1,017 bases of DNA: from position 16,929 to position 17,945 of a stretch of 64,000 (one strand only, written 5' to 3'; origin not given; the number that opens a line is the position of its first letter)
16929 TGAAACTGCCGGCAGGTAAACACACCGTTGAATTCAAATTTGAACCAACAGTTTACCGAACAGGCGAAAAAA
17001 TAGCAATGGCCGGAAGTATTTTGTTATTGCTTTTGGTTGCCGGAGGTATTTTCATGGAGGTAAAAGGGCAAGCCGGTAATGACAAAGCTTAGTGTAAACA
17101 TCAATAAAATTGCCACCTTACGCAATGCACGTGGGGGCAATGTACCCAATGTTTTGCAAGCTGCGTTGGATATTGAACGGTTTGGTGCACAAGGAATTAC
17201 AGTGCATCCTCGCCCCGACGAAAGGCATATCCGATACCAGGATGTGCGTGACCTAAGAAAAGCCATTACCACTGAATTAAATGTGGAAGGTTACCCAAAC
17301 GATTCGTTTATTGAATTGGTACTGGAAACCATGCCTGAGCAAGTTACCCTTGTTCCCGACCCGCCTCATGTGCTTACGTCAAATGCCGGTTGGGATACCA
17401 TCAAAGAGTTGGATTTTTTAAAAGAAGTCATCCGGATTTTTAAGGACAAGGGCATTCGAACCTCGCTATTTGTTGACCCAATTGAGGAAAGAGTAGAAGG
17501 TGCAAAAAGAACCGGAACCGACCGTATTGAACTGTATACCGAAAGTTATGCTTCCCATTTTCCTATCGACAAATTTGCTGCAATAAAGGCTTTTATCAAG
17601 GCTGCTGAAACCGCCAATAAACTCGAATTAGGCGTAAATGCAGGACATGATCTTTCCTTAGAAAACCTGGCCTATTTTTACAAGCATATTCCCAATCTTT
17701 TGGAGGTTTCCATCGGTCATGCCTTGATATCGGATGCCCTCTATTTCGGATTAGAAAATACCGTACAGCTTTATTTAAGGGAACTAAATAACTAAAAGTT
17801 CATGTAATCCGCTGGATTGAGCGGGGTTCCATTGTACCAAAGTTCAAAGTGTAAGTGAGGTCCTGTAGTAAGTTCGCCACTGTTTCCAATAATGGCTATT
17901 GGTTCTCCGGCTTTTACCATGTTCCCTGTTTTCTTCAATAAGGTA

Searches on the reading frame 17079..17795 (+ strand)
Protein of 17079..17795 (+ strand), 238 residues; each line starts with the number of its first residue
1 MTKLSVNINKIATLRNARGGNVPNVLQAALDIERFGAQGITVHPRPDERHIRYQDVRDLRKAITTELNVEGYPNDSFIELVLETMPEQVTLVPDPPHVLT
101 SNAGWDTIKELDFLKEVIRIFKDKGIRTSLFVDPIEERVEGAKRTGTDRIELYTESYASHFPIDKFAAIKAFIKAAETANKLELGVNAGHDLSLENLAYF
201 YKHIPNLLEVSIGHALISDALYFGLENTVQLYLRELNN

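Call 80: find_homologous_proteins(query=window:17079-17795:+, max_evalue=1e-40)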
Query window:17079-17795:+ (238 aa): 8000 proteins with E <= 1e-40 among 8000 candidates; the best 120 are listed.
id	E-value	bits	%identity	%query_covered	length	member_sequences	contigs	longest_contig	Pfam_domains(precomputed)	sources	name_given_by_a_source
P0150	9.7e-153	525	100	100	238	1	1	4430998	PF03740.20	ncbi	-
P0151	5.5e-152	522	100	100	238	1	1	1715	PF03740.20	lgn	-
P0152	2.0e-151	520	99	100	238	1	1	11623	PF03740.20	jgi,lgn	jgi:pyridoxine 5-phosphate synthase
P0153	3.5e-143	493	94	100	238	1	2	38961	PF03740.20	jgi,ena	jgi:pyridoxine 5-phosphate synthase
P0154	1.5e-133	462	88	99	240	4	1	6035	PF03740.20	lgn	-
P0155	8.9e-133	459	87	99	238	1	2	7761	PF03740.20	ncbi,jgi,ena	jgi:pyridoxine 5-phosphate synthase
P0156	4.1e-120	418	80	100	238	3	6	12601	PF03740.20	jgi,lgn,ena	jgi:pyridoxine 5-phosphate synthase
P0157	1.5e-115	403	78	100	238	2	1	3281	PF03740.20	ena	-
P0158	1.2e-110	387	74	100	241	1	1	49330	PF03740.20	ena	-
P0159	7.3e-110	384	72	99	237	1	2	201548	PF03740.20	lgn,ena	-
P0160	8.5e-110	384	73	99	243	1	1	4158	PF03740.20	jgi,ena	jgi:pyridoxine 5-phosphate synthase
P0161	9.1e-110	384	72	99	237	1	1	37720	PF03740.20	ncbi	-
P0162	9.4e-110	384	73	99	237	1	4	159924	PF03740.20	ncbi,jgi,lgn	ncbi:MAG: pyridoxine 5'-phosphate synthase [Flavobacteriales bacterium]|jgi:pyridoxine 5-phosphate s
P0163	1.0e-109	384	72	99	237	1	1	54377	PF03740.20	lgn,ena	-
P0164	1.1e-109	384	73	99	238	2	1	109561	PF03740.20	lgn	-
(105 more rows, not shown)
